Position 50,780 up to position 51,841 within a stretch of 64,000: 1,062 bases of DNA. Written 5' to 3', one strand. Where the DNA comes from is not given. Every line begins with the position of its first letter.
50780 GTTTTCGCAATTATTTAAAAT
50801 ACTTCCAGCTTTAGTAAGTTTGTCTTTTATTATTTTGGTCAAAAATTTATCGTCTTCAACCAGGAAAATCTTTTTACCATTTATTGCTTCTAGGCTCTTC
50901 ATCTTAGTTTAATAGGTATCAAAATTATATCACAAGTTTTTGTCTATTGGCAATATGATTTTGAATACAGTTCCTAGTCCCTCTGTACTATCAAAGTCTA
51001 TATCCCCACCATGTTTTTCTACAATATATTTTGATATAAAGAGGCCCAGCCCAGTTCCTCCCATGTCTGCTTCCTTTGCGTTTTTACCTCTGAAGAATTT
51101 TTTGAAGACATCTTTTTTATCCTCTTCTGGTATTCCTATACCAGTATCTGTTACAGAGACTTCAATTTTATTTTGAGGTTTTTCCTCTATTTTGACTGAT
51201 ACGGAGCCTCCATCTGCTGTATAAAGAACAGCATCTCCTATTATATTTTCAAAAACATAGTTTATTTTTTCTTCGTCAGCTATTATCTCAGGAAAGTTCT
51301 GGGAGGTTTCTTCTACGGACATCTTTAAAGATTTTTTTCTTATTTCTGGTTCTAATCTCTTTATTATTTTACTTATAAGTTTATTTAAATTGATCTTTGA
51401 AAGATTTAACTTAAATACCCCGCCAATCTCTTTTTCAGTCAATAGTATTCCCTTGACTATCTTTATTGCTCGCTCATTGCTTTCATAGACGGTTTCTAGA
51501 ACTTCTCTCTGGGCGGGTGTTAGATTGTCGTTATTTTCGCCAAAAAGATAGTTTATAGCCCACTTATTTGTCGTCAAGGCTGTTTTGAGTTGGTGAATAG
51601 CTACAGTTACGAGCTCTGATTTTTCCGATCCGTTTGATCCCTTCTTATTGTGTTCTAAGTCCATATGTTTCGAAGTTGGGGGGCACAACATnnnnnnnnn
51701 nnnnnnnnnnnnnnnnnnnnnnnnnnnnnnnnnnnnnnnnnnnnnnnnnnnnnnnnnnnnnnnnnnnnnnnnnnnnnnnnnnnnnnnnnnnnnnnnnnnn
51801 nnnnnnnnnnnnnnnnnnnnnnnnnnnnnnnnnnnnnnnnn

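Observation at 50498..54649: Operon-like block: giant GLUG-repeat surface protein followed by a cytoplasmic histidine kinase and a stand-alone receiver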

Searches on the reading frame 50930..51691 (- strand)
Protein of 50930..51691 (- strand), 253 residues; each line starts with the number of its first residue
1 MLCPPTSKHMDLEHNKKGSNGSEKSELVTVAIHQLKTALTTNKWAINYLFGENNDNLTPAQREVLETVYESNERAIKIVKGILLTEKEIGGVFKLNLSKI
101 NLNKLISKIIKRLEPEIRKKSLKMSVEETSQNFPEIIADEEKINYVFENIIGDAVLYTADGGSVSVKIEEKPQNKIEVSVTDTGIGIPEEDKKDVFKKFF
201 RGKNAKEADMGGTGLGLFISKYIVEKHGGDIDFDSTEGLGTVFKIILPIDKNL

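Call 3: search_protein_families(library=pfam, proteins=[window:50930-51691:-], max_evalue=0.01)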
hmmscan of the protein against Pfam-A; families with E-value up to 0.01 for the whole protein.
window:50930-51691:- (253 aa): 4 families
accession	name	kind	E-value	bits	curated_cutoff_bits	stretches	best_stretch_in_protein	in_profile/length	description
PF02518.31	HATPase_c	-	2e-26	93.1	26.4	1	139-250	2-110/111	Histidine kinase-, DNA gyrase B-, and HSP90-like ATPase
PF13589.12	HATPase_c_3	-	1.1e-06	29.2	25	1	157-222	15-82/137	Histidine kinase-, DNA gyrase B-, and HSP90-like ATPase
PF00512.31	HisKA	-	1.1e-05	25.8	26.9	1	24-87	2-62/66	His Kinase A (phospho-acceptor) domain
PF13581.12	HATPase_c_2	-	0.0066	16.9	27.4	0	159-227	52-112/127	Histidine kinase-like ATPase domain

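Call 4: search_protein_families(library=ncbifam, proteins=[window:50930-51691:-], max_evalue=0.01)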
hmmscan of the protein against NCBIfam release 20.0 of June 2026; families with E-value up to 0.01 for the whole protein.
window:50930-51691:- (253 aa): 86 families (the best 25 are shown)
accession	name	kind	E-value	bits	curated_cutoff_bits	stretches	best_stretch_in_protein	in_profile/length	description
NF033092.0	HK_WalK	equivalog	4e-46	157.8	725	1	22-249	370-594/594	cell wall metabolism sensor histidine kinase WalK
NF046044.1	PnpS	equivalog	3.8e-45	154.6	400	1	24-248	170-390/390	two-component system histidine kinase PnpS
NF006800.0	PRK09303.1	equivalog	1.5e-38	132.8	342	1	24-250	151-378/383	histidine kinase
TIGR02966.1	phoR_proteo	equivalog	8.4e-36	123.6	334.2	1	25-246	115-332/333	phosphate regulon sensor histidine kinase PhoR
NF041735.1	hist_kin_RppB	equivalog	1.4e-35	122.9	400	1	31-248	223-438/438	two-component system sensor histidine kinase RppB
NF008468.0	PRK11360.1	equivalog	1.6e-33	116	646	1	26-251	398-610/616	two-component system sensor histidine kinase AtoS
NF033091.0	HK_VanS_ACDEFG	equivalog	7.3e-33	113.9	400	1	17-248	65-293/293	vancomycin resistance histidine kinase VanS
TIGR02956.1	TMAO_torS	equivalog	9.7e-33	113.3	676.5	1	54-251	491-684/967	TMAO reductase system sensor histidine kinase/response regulator TorS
NF041880.1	EPS_EpsF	equivalog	1.1e-31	109.9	900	1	24-248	274-492/492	response regulator EpsF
NF040691.1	MtrAB_MtrB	equivalog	1.8e-31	109.8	450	1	33-249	280-492/507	MtrAB system histidine kinase MtrB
NF008318.0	PRK11107.1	equivalog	4.4e-30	104.5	890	1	24-252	293-521/920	two-component sensor histidine kinase BarA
NF033093.1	HK_VicK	exception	2.2e-29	102.4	680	1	22-252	207-438/448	cell wall metabolism sensor histidine kinase VicK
NF045595.1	HK_scytonemin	equivalog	2.4e-29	102.2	865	1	23-249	414-635/637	scytonemin biosynthesis sensor histidine kinase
NF045911.1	TCSHisKinNblS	equivalog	3.5e-29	101.6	1000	1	23-247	387-618/621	two-component system sensor histidine kinase NblS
NF047874.1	MASE3_PAS_HK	subfamily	6.2e-29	101.3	560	1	72-251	450-626/655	MASE3 domain-containing sensor histidine kinase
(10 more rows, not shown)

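Call 39: find_related_loci(query=A2, collection=metagenome_contigs, flank=6000)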
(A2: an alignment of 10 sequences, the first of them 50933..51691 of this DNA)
Query A2 (253 aa) in metagenome_contigs; peptide patterns used: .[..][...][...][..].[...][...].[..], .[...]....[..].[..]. (x = any residue, [..] = any of these).
600 stretches matched a pattern (row limit reached: there are more); 552 encode a relative of the query (tblastn E <= 1e-3); the best 80 are kept; 80 distinct loci.
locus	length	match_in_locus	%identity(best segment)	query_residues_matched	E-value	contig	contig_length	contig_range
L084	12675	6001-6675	35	24-249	7e-44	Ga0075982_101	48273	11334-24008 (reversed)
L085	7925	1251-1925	40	24-249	6e-43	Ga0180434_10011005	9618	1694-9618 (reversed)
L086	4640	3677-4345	36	24-248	2e-41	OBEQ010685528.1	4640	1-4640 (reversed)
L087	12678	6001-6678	35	24-251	7e-41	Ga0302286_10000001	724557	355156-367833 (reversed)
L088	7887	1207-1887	34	24-252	1e-40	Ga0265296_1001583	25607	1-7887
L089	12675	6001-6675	37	24-249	8e-41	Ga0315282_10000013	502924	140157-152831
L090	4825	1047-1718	36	24-249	2e-40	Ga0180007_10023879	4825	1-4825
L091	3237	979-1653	35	24-249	2e-40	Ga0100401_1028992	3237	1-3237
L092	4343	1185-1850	36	26-248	3e-39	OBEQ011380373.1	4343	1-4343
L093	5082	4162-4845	33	24-253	2e-38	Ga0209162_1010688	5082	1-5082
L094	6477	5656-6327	34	24-249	2e-37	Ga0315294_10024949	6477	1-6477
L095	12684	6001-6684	32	24-253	2e-37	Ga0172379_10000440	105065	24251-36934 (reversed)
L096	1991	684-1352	33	24-248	1e-36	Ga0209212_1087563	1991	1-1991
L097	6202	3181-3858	32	24-251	5e-36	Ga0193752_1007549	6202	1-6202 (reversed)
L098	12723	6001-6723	32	24-252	2e-35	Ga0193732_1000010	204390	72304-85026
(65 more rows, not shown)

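Call 48: list_cluster_members(proteins=[P0001, window:50933-51691:-, window:50501-50902:-])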
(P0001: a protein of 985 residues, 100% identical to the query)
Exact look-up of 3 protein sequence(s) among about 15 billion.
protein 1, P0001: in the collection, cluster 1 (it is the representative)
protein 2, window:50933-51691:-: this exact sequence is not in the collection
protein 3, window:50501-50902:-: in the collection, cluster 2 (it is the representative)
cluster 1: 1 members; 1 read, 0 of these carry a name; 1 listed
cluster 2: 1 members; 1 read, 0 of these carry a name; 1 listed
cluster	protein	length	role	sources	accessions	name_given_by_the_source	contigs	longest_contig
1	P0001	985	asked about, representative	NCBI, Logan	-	-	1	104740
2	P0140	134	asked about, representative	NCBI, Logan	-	-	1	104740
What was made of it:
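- Tried and rejected: The cluster look-up gave no names (call 48).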

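Call 55: search_solved_structures(query=window:50933-51691:-, max_evalue=1e-10, show_alignments=3)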
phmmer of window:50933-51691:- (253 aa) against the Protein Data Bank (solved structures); distinct sequences matched with E-value up to 1e-10: 32.
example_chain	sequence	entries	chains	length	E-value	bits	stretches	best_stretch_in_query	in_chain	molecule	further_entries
7z8n_A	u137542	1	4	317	8.9e-30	107.3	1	19-251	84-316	Histidine kinase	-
4u7n_A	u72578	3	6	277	1.7e-29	106.4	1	19-250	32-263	Histidine protein kinase sensor protein | Histidine kinase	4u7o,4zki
5c93_A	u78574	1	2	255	2e-29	106.2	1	22-250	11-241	Histidine kinase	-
3sl2_A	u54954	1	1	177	3.5e-25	92.3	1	135-249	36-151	Sensor histidine kinase yycG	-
4i5s_A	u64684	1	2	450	6.4e-25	91.4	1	23-251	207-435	Putative histidine kinase CovS; VicK-like protein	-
4jas_A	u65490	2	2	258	4.6e-20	75.5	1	23-251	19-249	Histidine kinase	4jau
5uht_A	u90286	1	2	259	8.8e-19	71.3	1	23-251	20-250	Sensor histidine kinase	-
2c2a_A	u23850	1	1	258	8.9e-19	71.3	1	23-251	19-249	SENSOR HISTIDINE KINASE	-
3dge_A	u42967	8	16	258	8.9e-19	71.3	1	23-251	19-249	Sensor protein | Histidine kinase | Sensor histidine kinase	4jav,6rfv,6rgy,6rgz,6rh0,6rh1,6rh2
6paj_A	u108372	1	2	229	2.2e-18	70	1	91-248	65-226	Sensor protein SrrB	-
8u4x_A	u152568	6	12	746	3.3e-18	69.4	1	23-249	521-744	histidine kinase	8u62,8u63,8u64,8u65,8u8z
6azr_A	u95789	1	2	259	4.1e-18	69.1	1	23-251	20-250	Sensor histidine kinase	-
6rh7_A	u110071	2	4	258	1.9e-17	67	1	23-251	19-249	Sensor histidine kinase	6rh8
7p8e_A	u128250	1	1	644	7e-17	65.1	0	142-245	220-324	Receiver domain of histidine kinase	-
9jfj_A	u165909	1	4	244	6.5e-16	61.9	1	65-250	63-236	Sensor histidine kinase ZraS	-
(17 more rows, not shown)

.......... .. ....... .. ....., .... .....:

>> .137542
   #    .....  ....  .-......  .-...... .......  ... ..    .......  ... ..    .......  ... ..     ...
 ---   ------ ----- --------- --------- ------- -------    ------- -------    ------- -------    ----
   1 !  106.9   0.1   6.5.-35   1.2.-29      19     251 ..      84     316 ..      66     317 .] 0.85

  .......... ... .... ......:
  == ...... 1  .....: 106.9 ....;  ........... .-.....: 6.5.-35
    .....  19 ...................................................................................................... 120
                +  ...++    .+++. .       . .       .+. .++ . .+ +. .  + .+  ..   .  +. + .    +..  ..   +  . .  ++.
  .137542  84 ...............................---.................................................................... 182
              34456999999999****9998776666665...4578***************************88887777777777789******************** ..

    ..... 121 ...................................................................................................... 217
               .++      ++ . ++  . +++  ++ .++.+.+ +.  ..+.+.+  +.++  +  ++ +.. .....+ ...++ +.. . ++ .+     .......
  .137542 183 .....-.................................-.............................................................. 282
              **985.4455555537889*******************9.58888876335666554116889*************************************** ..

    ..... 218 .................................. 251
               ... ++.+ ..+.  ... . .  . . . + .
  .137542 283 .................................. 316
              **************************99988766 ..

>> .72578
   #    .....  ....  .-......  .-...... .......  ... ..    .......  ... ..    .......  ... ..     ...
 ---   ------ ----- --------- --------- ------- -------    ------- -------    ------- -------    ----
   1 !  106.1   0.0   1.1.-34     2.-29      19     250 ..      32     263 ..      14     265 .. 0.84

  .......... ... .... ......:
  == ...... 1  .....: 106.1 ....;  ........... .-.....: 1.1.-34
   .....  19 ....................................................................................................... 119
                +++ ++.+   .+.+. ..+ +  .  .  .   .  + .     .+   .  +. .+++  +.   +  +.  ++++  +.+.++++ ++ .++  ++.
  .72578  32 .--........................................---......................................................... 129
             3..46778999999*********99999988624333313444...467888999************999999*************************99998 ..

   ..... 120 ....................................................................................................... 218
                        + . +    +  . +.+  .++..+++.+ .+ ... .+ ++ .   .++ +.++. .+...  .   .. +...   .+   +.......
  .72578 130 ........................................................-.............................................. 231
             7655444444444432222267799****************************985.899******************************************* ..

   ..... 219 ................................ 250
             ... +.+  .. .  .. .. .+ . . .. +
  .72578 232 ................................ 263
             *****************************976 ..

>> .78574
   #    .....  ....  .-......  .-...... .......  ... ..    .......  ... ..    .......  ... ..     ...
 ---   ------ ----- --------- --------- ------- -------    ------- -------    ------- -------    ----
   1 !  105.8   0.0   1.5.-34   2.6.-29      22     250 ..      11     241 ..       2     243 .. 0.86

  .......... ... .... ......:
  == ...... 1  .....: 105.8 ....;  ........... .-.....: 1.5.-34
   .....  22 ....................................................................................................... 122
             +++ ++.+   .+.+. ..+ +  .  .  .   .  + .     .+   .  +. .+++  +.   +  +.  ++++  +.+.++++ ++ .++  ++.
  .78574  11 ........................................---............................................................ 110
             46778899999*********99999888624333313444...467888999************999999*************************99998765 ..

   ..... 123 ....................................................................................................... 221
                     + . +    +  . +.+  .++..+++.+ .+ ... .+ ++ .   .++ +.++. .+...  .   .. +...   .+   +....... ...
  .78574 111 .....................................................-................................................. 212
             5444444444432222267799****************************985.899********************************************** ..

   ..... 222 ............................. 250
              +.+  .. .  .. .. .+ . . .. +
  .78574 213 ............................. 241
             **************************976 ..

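Call 60: find_homologous_proteins(query=window:50933-51691:-, max_evalue=1e-20)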
Query window:50933-51691:- (253 aa): 217 proteins with E <= 1e-20 among 2025 candidates; the best 120 are listed.
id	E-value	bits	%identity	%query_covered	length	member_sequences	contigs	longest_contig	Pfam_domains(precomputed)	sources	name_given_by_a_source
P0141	1.5e-150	517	100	96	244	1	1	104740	PF02518.32,PF00512.32,PF13589.13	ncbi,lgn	-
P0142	8.1e-78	279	58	90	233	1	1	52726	PF02518.32,PF00512.32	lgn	-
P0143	5.0e-76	274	58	88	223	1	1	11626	PF02518.32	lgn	-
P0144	1.1e-58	217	46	91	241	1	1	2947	PF13581.13,PF02518.32,PF00512.32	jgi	jgi:signal transduction histidine kinase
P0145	7.1e-49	185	41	90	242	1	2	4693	PF02518.32,PF00512.32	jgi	jgi:signal transduction histidine kinase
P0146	1.9e-39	154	37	97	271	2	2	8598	PF02518.32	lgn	-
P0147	2.0e-37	147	35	95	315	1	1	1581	PF02518.32,PF00512.32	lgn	-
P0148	8.6e-37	145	36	91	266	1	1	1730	PF02518.32,PF00512.32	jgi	jgi:signal transduction histidine kinase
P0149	1.3e-34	138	34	89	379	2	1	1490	PF13426.14,PF08448.17,PF02518.32,PF00512.32,PF00989.32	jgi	-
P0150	2.9e-34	137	35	89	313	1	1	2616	PF13581.13,PF02518.32,PF00512.32,PF14501.13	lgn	-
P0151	5.7e-34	136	35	91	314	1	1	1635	PF02518.32,PF00512.32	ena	-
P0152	8.8e-33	132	35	91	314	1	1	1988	PF02518.32,PF00512.32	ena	-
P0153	1.1e-32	132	31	98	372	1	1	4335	PF02518.32,PF00512.32,PF00072.31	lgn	-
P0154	2.0e-31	127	35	89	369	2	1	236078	PF13426.14,PF02518.32,PF00512.32,PF00989.32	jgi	jgi:signal transduction histidine kinase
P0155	3.5e-31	127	33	98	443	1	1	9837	PF13581.13,PF02518.32,PF00512.32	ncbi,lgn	-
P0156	9.8e-31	125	32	89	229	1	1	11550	PF02518.32,PF00512.32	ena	-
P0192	4.5e-25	107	31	89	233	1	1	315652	PF02518.32,PF00512.32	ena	-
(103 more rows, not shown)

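Call 61: find_encoding_contigs(protein=P0144, flank=5000, max_places=2)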
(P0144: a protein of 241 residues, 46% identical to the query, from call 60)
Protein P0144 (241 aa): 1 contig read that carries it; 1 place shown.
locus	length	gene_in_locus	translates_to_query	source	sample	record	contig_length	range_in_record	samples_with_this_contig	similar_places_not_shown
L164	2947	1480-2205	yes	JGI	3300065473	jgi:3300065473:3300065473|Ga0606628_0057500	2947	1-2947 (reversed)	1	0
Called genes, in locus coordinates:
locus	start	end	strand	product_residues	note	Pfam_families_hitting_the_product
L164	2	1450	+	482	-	?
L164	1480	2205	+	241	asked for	PF00512:HisKA (weak), PF02518:HATPase_c, PF13581:HATPase_c_2 (weak)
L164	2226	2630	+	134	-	PF00072:Response_reg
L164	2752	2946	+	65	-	?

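Call 62: find_encoding_contigs(protein=P0145, flank=5000, max_places=2)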
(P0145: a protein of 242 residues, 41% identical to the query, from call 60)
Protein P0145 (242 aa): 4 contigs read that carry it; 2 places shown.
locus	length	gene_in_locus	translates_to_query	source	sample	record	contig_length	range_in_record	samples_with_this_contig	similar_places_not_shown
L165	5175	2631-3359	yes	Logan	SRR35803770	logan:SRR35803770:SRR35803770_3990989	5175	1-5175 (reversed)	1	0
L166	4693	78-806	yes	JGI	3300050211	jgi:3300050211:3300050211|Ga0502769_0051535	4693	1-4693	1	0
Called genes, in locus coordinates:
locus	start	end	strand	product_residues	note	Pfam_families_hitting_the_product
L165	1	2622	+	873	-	?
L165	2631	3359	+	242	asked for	PF00512:HisKA, PF02518:HATPase_c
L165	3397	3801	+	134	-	PF00072:Response_reg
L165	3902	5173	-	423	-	?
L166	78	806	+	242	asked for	PF00512:HisKA, PF02518:HATPase_c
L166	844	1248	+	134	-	PF00072:Response_reg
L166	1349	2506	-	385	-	PF00575:S1 (weak), PF21543:CvfB_2nd (faint), PF21710:Spt6_S1 (faint), PF23459:S1_RRP5 (faint), PF00575:S1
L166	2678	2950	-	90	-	-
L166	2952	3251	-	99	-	-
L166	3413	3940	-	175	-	-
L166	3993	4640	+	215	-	PF13483:Lactamase_B_3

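Call 63: find_encoding_contigs(protein=P0146, flank=6000, max_places=2)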
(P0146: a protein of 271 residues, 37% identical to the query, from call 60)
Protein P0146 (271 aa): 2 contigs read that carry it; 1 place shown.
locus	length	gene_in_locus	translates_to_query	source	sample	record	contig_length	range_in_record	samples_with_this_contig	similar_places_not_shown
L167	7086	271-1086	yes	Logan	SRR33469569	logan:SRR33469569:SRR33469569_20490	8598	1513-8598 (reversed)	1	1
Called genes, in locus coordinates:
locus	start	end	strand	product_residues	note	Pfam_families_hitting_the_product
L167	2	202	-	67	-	?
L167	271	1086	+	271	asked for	PF02518:HATPase_c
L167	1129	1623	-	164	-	-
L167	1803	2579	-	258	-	PF18962:Por_Secre_tail (weak)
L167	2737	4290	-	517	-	-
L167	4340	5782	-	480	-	-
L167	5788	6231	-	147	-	-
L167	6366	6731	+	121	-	PF00072:Response_reg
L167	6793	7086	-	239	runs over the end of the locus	PF04402:SIMPL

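Call 64: find_encoding_contigs(protein=P0156, flank=6000, max_places=2)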
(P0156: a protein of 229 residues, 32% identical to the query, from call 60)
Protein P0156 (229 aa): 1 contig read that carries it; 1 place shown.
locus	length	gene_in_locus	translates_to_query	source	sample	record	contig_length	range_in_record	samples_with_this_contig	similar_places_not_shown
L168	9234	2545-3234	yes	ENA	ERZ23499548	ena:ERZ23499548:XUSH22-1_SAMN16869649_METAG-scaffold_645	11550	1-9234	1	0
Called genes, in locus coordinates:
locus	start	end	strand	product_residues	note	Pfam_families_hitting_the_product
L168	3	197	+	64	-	?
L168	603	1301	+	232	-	PF00072:Response_reg, PF00486:Trans_reg_C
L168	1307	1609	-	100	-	-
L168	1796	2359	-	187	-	-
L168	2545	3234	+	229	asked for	PF00512:HisKA, PF02518:HATPase_c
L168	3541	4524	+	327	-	PF12849:PBP_like_2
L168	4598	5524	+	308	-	PF00528:BPD_transp_1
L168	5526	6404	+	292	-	PF00528:BPD_transp_1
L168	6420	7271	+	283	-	PF00005:ABC_tran, PF02463:SMC_N, PF13304:AAA_21 (faint)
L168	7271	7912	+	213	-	PF01895:PhoU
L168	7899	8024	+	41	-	-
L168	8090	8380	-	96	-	PF01329:Pterin_4a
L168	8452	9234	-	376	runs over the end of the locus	PF00724:Oxidored_FMN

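Call 65: find_encoding_contigs(protein=P0192, flank=6000, max_places=2)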
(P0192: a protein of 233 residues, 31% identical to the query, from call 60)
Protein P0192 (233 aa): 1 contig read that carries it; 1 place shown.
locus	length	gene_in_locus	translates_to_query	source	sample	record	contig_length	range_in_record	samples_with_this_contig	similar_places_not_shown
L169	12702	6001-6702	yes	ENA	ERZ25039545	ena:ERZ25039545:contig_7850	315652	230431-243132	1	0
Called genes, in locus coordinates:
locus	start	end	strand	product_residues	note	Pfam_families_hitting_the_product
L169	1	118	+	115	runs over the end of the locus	PF07238:PilZ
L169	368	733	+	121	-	PF00829:Ribosomal_L21p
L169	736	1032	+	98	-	PF01016:Ribosomal_L27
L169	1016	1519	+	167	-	PF01197:Ribosomal_L31, PF03118:RNA_pol_A_CTD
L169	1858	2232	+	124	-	PF00265:TK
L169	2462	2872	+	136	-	PF00156:Pribosyltran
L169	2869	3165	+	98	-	PF01743:PolyA_pol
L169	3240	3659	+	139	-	PF12627:PolyA_pol_RNAbd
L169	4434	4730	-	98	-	-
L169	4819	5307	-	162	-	PF00072:Response_reg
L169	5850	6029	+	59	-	-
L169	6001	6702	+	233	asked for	PF00512:HisKA, PF02518:HATPase_c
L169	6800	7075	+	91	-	-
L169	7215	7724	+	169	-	PF00512:HisKA, PF02518:HATPase_c (faint)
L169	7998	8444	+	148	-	PF00072:Response_reg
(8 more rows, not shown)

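Call 82: search_protein_families(library=pfam, proteins=[L165:1-2619:+, L165:2631-3356:+, L165:3397-3798:+, L164:1480-2202:+, L164:2-1447:+], max_evalue=0.01)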
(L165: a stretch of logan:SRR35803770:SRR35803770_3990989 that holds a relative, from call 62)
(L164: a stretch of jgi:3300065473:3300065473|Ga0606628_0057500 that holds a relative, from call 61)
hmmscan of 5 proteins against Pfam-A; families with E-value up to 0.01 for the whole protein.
L165:1-2619:+ (873 aa): 5 families
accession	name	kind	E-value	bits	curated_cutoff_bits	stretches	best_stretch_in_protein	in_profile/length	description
PF13620.12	CarboxypepD_reg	-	4.1e-15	56.3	32.3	1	618-674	4-60/82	Carboxypeptidase regulatory-like domain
PF17210.9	SdrD_B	-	4.6e-06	27.2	29.7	1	627-679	22-76/112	SdrD B-like domain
PF17802.7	SpaA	-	1.4e-05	25.6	23.1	1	621-674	8-66/91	Prealbumin-like fold domain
PF13088.12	BNR_2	-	2.1e-05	24.5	31.4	1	227-381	104-220/277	BNR repeat-like domain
PF13715.12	CarbopepD_reg_2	-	3.5e-05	24.2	32.2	1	618-687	3-69/88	CarboxypepD_reg-like domain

L165:2631-3356:+ (242 aa): 4 families
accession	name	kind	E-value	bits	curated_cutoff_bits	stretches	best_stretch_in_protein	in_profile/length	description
PF02518.31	HATPase_c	-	4.2e-31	108.1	26.4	1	129-239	2-110/111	Histidine kinase-, DNA gyrase B-, and HSP90-like ATPase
PF00512.31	HisKA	-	3.2e-09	37.1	26.9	1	16-75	4-60/66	His Kinase A (phospho-acceptor) domain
PF13589.12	HATPase_c_3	-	8.4e-05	23.1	25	1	135-209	5-80/137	Histidine kinase-, DNA gyrase B-, and HSP90-like ATPase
PF13581.12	HATPase_c_2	-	0.00013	22.4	27.4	1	96-216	8-112/127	Histidine kinase-like ATPase domain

L165:3397-3798:+ (134 aa): 1 family
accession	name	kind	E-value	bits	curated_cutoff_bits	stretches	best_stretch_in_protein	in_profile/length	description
PF00072.30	Response_reg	-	7.6e-21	74.8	30.2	1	13-126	1-110/111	Response regulator receiver domain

L164:1480-2202:+ (241 aa): 3 families
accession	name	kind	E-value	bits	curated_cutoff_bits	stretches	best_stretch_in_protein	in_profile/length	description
PF02518.31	HATPase_c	-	3.3e-31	108.4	26.4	1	125-236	1-110/111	Histidine kinase-, DNA gyrase B-, and HSP90-like ATPase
PF00512.31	HisKA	-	5.6e-07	30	26.9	1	11-71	2-59/66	His Kinase A (phospho-acceptor) domain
PF13581.12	HATPase_c_2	-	2.3e-06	28.1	27.4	1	135-231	41-125/127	Histidine kinase-like ATPase domain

L164:2-1447:+ (482 aa): 4 families
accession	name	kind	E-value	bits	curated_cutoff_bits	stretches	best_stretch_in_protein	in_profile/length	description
PF12344.14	UvrB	-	3.4e-23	81.7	27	1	371-413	1-43/43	Ultra-violet resistance protein B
PF00271.37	Helicase_C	-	3.5e-22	79.2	23.5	1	261-364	9-109/110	Helicase conserved C-terminal domain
PF17757.6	UvrB_inter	-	3.2e-10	40.4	22.9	1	1-57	34-91/91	UvrB interaction domain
PF02151.25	UVR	-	8.1e-07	29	21.5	1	444-477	2-35/36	UvrB/uvrC motif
